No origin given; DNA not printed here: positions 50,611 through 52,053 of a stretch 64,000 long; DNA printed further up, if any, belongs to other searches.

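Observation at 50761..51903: Visibly AT-rich 380-aa foreign protein between the truncated SRAP gene and the duplicated tmRNA 3' end; candidate abortive-infection/defence gene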

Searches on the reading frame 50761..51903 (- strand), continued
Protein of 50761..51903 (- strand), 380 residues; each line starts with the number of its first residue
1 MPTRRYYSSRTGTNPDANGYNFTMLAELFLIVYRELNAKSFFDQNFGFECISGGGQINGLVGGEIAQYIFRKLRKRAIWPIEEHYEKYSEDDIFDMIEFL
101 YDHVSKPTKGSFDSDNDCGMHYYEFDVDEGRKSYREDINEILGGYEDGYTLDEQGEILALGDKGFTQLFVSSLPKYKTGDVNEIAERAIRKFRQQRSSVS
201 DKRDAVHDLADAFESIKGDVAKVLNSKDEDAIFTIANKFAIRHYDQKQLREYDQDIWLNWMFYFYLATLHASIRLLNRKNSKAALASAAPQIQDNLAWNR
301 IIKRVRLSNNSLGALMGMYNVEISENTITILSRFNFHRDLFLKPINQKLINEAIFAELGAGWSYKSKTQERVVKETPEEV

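Call 36: search_protein_families(library=pfam, alignment_id=A1, max_evalue=0.1)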
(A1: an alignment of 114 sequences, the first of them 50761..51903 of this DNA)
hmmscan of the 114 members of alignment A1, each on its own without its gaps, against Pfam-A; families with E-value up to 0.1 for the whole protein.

A. member 1, window:50761-51903:- (380 aa): 2 families
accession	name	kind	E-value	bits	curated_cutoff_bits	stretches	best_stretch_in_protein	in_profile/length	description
PF18863.6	AbiJ_NTD4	-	0.00054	20.9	34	1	27-167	27-144/152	AbiJ N-terminal domain 4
PF21150.2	YebU_pre-PUA_dom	-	0.042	14.2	27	1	224-258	4-38/77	Ribosomal RNA small subunit methyltransferase F, pre-PUA domain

B. families by the number of members that match (of 114 scanned): 26 families (the first 25 are shown)
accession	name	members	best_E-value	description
PF18863.6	AbiJ_NTD4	90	8e-09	AbiJ N-terminal domain 4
PF23078.2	HTH_CHD6-9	5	0.037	Chromodomain-helicase-DNA-binding protein 6-9, tri-helical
PF09974.14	DUF2209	3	0.041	Uncharacterized protein conserved in archaea (DUF2209)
PF02630.20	SCO1-SenC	3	0.057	SCO1/SenC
PF08711.16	Med26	2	0.0085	TFIIS helical bundle-like domain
PF00171.27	Aldedh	2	0.023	Aldehyde dehydrogenase family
PF09004.15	ALKBH8_N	2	0.025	Alkylated DNA repair protein alkB homolog 8, N-terminal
PF21150.2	YebU_pre-PUA_dom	2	0.042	Ribosomal RNA small subunit methyltransferase F, pre-PUA domain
PF11855.13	DUF3375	1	0.0035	Protein of unknown function (DUF3375)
PF06008.19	Laminin_I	1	0.0071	Laminin Domain I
PF10474.15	Syndetin_C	1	0.012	Syndetin, C-terminal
PF11621.13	Sbi-IV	1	0.021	C3 binding domain 4 of IgG-bind protein SBI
PF16348.10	CoV_NSP4_C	1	0.033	Coronavirus replicase NSP4, C-terminal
PF21148.3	NSUN5_fdxn-like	1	0.034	NOL1/NOP2/Sun domain family member 5, ferredoxin-like domain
PF08929.15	PoNi_C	1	0.036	PoNe immunity proteins (PoNi), C-terminal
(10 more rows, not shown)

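Call 40: search_protein_families(library=pfam, proteins=[P0247, P0230, P0129, P0126, P0162, P0192, P0165, P0224, P0257, P0047], max_evalue=1)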
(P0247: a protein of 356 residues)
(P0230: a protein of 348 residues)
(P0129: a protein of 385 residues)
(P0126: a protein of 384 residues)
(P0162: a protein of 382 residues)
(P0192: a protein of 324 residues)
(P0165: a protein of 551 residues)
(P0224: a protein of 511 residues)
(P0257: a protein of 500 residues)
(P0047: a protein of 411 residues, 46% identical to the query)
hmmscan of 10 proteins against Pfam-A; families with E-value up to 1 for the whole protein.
P0247 (356 aa): 1 family
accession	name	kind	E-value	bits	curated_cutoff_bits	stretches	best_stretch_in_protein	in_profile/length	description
PF20964.2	DnaX_C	-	0.0016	18.9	26.2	1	276-352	12-89/113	DNA polymerase III subunit tau, C-terminal domain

P0230 (348 aa): 3 families
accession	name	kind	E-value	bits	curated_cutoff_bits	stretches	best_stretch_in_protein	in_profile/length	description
PF20964.2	DnaX_C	-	0.00085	19.7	26.2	1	259-337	3-81/113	DNA polymerase III subunit tau, C-terminal domain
PF08044.16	DUF1707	-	0.018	15.5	27.6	0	321-341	29-49/53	DUF1707 SHOCT-like domain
PF18863.6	AbiJ_NTD4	-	0.064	14.2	34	1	68-124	85-121/152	AbiJ N-terminal domain 4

P0129 (385 aa): 2 families
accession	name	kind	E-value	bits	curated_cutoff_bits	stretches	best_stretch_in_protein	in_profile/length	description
PF01807.25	Zn_ribbon_DnaG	-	2.1e-25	88.8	24.9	1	294-378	7-91/98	CHC2 zinc finger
PF18863.6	AbiJ_NTD4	-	0.025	15.5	34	1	82-157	77-132/152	AbiJ N-terminal domain 4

P0126 (384 aa): 1 family
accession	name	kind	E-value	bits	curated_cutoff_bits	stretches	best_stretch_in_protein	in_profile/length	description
PF18863.6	AbiJ_NTD4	-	0.0074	17.2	34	1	90-168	89-147/152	AbiJ N-terminal domain 4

P0162 (382 aa): 1 family
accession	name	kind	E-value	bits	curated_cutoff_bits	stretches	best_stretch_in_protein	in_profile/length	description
PF18863.6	AbiJ_NTD4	-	0.0042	18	34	1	99-169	87-135/152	AbiJ N-terminal domain 4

P0192 (324 aa): 2 families
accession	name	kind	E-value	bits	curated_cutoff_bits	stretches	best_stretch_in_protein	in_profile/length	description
PF21196.3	PcrA_UvrD_tudor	-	1.2e-08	35.1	23.9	1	276-321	2-47/48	PcrA/UvrD tudor domain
PF00355.32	Rieske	-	0.022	15.1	20.3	1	73-104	45-75/88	Rieske [2Fe-2S] domain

P0165 (551 aa): 0 families

P0224 (511 aa): 1 family
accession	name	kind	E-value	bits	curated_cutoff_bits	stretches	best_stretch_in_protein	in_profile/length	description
PF18863.6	AbiJ_NTD4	-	7.4e-06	26.9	34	1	235-388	2-138/152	AbiJ N-terminal domain 4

P0257 (500 aa): 0 families

P0047 (411 aa): 1 family
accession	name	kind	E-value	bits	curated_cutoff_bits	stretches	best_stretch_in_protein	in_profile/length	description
PF18863.6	AbiJ_NTD4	-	0.0029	18.5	34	1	207-299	79-149/152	AbiJ N-terminal domain 4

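Call 46: list_cluster_members(proteins=[L001:1728-2696:-, L001:2778-3866:-, L001:3942-5075:-, L001:5107-6324:+, L001:6324-7172:-, L001:7172-8050:-, L001:17769-19115:-, L001:12421-13713:+])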
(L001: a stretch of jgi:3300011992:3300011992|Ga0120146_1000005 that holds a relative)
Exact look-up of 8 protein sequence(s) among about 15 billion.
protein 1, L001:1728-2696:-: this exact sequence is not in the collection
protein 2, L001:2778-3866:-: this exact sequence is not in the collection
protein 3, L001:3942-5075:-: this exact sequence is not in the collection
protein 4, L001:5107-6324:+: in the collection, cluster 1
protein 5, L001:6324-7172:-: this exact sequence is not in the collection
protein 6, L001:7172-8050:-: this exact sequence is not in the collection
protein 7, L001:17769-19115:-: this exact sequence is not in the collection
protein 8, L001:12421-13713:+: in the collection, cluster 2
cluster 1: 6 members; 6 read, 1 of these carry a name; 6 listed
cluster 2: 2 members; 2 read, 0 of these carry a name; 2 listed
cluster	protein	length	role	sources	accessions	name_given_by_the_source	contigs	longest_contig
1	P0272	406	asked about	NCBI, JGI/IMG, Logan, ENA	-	-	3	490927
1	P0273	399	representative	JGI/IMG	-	glycosyltransferase involved in cell wall biosynthesis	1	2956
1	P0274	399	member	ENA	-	-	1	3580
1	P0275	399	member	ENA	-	-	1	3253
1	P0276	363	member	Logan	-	-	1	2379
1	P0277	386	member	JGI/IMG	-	-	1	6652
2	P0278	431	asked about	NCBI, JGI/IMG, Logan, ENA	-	-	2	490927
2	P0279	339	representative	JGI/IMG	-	-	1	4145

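Call 57: search_protein_families(library=padloc, alignment_id=A1, max_evalue=0.01)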
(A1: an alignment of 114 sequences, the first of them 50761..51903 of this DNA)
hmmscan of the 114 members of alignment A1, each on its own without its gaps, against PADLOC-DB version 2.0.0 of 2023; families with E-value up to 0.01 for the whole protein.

A. member 1, window:50761-51903:- (380 aa): 1 family
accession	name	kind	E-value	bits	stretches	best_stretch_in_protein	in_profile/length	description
PDLC04995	PDC-S32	-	6.4e-12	43.5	1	77-218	84-221/301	-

B. families by the number of members that match (of 114 scanned): 6 families
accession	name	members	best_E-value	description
PDLC04995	PDC-S32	114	1e-16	-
PDLC04997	PDC-S32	11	4.4e-05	-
PDLC00460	JetA1|JetA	1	3.6e-05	DUF3375 domain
PDLC02750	PbeC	1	0.0039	PbeC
PDLC01748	Cas2_IIIa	1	0.0045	-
PDLC00006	DruC1|DruC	1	0.0047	Unknown function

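Call 61: fold_search(model_id=the predicted structure, library=viral)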
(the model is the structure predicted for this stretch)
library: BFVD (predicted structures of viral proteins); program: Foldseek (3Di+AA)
matches with E <= 10: 155; with E <= 0.001: 0
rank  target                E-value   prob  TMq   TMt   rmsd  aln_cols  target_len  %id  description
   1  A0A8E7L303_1          9.3e-02  0.28  0.21  0.12  32.4       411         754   11  Tail protein [Enterococcus phage 113]
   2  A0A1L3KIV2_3          1.2e-01  0.04  0.08  0.04  26.8       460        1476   12  (no name in the UniProt tables at hand)
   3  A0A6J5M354            1.6e-01  0.15  0.14  0.16  24.6       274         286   14  Tail fiber domain-containing protein [uncultured Caudovirales phage]
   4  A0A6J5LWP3            1.7e-01  0.21  0.13  0.16  20.9       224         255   12  Uncharacterized protein [uncultured Caudovirales phage]
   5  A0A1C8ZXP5            1.9e-01  0.12  0.14  0.15  24.3       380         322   11  Uncharacterized protein [Chrysodeixis includens nucleopolyhedrovirus]
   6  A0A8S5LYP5            7.5e-01  0.11  0.13  0.05  23.4       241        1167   13  Minor tail protein [Siphoviridae sp. ctvGX2]
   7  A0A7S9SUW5            1.0e+00  0.03  0.10  0.10  40.0       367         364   11  (no name in the UniProt tables at hand)
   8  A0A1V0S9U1            1.2e+00  0.07  0.11  0.09  21.4       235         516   12  Uncharacterized protein [Catovirus CTV1]
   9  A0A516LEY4            1.4e+00  0.07  0.13  0.12  32.5       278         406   10  (no name in the UniProt tables at hand)
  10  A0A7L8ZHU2            1.4e+00  0.07  0.12  0.12  28.8       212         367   15  Toxic anion resistance protein [Escherichia phage VEcB]
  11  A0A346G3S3            1.5e+00  0.04  0.09  0.11  23.6       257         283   10  (no name in the UniProt tables at hand)
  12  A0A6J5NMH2            1.6e+00  0.14  0.17  0.27  25.9       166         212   11  Uncharacterized protein [uncultured Caudovirales phage]
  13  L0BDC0                1.6e+00  0.08  0.13  0.11  21.1       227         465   12  Uncharacterized protein [Rhizoctonia solani dsRNA virus 1]
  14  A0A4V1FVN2            1.6e+00  0.06  0.13  0.10  24.9       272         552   13  (no name in the UniProt tables at hand)
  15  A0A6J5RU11            1.7e+00  0.11  0.12  0.26  21.6       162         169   14  Uncharacterized protein [uncultured Caudovirales phage]
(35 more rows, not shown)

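Call 64: search_protein_families(library=pfam, alignment_id=A5, max_evalue=0.00001)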
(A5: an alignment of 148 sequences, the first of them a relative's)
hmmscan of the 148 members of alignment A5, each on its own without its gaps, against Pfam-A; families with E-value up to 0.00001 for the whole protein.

A. member 1, L009:149-514:+ (122 aa): 0 families

B. families by the number of members that match (of 148 scanned): 132 families (the first 25 are shown)
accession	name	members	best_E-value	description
PF01555.25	N6_N4_Mtase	3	4.4e-37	DNA methylase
PF07719.23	TPR_2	3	7.5e-24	Tetratricopeptide repeat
PF14559.12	TPR_19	3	2.7e-19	Tetratricopeptide repeat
PF00515.34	TPR_1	3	4.3e-18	Tetratricopeptide repeat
PF13432.12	TPR_16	3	8.6e-16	Tetratricopeptide repeat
PF13414.12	TPR_11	3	4.9e-13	TPR repeat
PF13181.12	TPR_8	3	1.4e-10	Tetratricopeptide repeat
PF13424.12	TPR_12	3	1.3e-09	Tetratricopeptide repeat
PF01170.24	UPF0020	3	3.3e-07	RMKL-like, methyltransferase domain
PF06418.20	CTP_synth_N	2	1.3e-123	CTP synthase N-terminus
PF00117.34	GATase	2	5.7e-43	Glutamine amidotransferase class-I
PF08843.17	AbiEii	2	5.3e-33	Nucleotidyl transferase AbiEii toxin, Type IV TA system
PF01420.25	Methylase_S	2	7.4e-30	Type I restriction modification DNA specificity domain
PF01613.24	Flavin_Reduct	2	7.8e-27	Flavin reductase like domain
PF04542.20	Sigma70_r2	2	6.1e-24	Sigma-70 region 2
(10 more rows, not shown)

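Call 65: search_protein_families(library=padloc, alignment_id=A5, max_evalue=1e-8)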
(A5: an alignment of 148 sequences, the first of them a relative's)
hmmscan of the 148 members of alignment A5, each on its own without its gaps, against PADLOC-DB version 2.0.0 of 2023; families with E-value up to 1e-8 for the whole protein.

A. member 1, L009:149-514:+ (122 aa): 0 families

B. families by the number of members that match (of 148 scanned): 327 families (the first 25 are shown)
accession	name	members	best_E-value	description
PDLC04134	mad2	4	6.6e-39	mads_2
PDLC03127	Specificity_I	2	7.2e-67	Type I specificity subunit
PDLC03079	Specificity_I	2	1.1e-48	Type I specificity subunit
PDLC03371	MTase_II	2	3.2e-47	Type II methyltransferase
PDLC03107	Specificity_I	2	2.4e-43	Type I specificity subunit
PDLC03224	MTase_II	2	5.5e-42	Type II methyltransferase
PDLC03279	MTase_II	2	9.7e-40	Type II methyltransferase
PDLC03299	MTase_II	2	2.3e-37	Type II methyltransferase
PDLC03072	Specificity_I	2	5.2e-36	Type I specificity subunit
PDLC04137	mad5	2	7.5e-35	mads_5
PDLC03100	Specificity_I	2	2.6e-31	Type I specificity subunit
PDLC00132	GajB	2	7.4e-31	UrvD helicase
PDLC03076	Specificity_I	2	3.3e-30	Type I specificity subunit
PDLC03068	Specificity_I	2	9.7e-30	Type I specificity subunit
PDLC03194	Specificity_I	2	1.3e-29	Type I specificity subunit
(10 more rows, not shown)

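Call 72: search_dna_similar(query=window:50761-51903:-, collection=phages, mode=protein, max_rows=15)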
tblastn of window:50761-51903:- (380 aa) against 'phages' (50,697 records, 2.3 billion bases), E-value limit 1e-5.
No match.

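Call 73: search_dna_similar(query=window:50761-51903:-, collection=plasmids, mode=protein, max_rows=20)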
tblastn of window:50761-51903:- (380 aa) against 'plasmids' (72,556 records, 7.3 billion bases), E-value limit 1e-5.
Records with a match: 45; places in all: 45; records where one place covers at least 80% of the query: 1.
Best place of each record, by identity: <60% 45.
By first word of the organism name: Streptomyces 29; Leptospira 3; Rhodococcus 3; Clostridium 2; Methylobacterium 1; Cytobacillus 1; Pseudonocardia 1; [Kitasatospora] 1; Kocuria 1; Paenarthrobacter 1; and 2 more.
By predicted mobility (MOB-suite, as given by PLSDB): non-mobilizable 22; mobilizable 22; conjugative 1.
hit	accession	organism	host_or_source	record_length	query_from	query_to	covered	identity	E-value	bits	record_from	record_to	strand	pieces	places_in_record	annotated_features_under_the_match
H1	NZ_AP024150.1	Methylobacterium indicum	-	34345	3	276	72%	38.7%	1e-60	218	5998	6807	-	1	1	hypothetical protein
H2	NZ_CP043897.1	Leptospira interrogans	Homo sapiens,cell culture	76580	4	270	70%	37.9%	2e-50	188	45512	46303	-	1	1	hypothetical protein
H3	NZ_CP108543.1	Streptomyces sp. NBC_01213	-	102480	4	341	89%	28.0%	2e-29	127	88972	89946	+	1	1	hypothetical protein (x2)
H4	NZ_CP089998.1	Cytobacillus spongiae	sponge,Pure culture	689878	5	275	71%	33.5%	3e-32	135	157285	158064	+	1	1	hypothetical protein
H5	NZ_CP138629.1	Streptomyces rimosus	whole organism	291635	4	290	76%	29.9%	8e-26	116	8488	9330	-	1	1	hypothetical protein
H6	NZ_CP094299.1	Streptomyces rimosus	pure culture,soil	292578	4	290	76%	29.9%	8e-26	116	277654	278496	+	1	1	hypothetical protein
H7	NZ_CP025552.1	Streptomyces rimosus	cell culture,lab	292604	4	290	76%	29.9%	8e-26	116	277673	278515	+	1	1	hypothetical protein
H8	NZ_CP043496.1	Streptomyces rimosus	Cell culture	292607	4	290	76%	29.9%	8e-26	116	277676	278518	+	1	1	hypothetical protein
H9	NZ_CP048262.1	Streptomyces rimosus subsp. rimosus ATCC 10970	-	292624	4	290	76%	29.9%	8e-26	116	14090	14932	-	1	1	hypothetical protein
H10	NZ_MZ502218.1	Streptomyces rimosus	-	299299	4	290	76%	29.9%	8e-26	116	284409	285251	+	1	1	hypothetical protein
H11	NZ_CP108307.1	Streptomyces sp. NBC_00015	-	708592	4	286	74%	30.0%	6e-26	117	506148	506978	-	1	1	hypothetical protein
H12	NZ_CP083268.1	Streptomyces sp. A144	-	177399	4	290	76%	29.2%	4e-25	114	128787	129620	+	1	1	hypothetical protein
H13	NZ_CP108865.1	Streptomyces virginiae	-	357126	4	283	74%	29.6%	2e-24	112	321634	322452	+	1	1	hypothetical protein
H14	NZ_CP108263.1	Streptomyces sp. NBC_00053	-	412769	4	285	74%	29.2%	5e-25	114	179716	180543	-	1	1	hypothetical protein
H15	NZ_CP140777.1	Streptomyces goshikiensis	cell culture,soil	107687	3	281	73%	29.3%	6e-26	117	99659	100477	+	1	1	hypothetical protein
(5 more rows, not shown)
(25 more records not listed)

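Call 74: get_annotated_region(hit=H3, flank=6000)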
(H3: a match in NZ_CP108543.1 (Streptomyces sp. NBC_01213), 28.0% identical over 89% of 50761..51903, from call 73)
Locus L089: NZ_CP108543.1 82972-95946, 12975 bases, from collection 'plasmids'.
description: Streptomyces sp. NBC_01213 plasmid unnamed2, complete sequence
organism: Streptomyces sp. NBC_01213 (NCBI taxid 2903776)
taxonomy: Bacteria; Actinomycetota; Actinomycetes; Kitasatosporales; Streptomycetaceae; Streptomyces; Streptomyces sp. NBC 01213
host: -; source: -; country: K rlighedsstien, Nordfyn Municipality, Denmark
typing (MOB-suite, as given by PLSDB): non-mobilizable
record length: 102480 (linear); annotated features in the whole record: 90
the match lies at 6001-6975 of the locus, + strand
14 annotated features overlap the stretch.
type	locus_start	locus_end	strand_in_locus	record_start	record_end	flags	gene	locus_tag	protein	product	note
CDS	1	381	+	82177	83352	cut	-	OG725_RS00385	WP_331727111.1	hypothetical protein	-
CDS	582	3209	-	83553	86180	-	-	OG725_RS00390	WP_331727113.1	Helicase associated domain protein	-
CDS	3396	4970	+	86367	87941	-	-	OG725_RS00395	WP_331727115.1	helix-turn-helix transcriptional regulator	-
CDS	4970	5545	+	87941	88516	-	-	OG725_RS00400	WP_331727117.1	transcriptional regulator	-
CDS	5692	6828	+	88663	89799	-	-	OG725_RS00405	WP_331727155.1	hypothetical protein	-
CDS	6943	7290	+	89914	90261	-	-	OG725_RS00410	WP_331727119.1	hypothetical protein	-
CDS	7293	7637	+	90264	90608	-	-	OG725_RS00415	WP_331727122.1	DUF6233 domain-containing protein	-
CDS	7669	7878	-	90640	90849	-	-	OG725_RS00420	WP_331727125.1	hypothetical protein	-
CDS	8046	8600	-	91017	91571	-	-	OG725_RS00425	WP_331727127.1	GNAT family N-acetyltransferase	-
CDS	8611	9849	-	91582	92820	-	-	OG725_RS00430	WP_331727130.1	twin-arginine translocation signal domain-containing protein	-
CDS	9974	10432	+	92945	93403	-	-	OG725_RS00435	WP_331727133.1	restriction endonuclease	-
CDS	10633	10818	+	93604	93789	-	-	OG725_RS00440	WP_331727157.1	hypothetical protein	-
CDS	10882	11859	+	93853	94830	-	-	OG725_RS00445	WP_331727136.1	ATP-dependent DNA ligase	-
CDS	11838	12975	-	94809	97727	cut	fxsT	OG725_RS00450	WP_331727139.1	FxSxx-COOH system tetratricopeptide repeat protein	-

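Call 82: find_encoding_contigs(protein=window:50761-51903:-, flank=4000, max_places=6)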
Protein window:50761-51903:- (380 aa): 2 contigs read that carry it; 1 place shown.
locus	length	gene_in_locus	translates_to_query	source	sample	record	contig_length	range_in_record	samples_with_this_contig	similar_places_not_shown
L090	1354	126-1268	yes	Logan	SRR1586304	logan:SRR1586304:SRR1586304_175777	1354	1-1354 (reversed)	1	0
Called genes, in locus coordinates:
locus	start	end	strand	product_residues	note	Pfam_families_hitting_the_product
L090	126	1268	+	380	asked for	-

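Call 85: find_related_loci(query=A1, collection=viral_contigs, flank=6000)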
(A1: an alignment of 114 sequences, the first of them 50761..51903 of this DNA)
Query A1 (380 aa) in viral_contigs; peptide patterns used: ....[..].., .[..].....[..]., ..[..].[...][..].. (x = any residue, [..] = any of these).
452 stretches matched a pattern; 4 encode a relative of the query (tblastn E <= 1e-3); 4 distinct loci.
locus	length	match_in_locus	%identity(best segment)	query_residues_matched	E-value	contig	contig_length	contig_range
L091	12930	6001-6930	37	3-310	1e-65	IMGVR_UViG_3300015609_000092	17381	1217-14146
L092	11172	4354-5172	39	4-279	4e-64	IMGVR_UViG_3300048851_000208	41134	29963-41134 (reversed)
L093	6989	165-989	41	2-279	8e-63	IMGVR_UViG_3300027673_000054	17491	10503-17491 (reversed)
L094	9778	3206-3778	40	83-278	4e-41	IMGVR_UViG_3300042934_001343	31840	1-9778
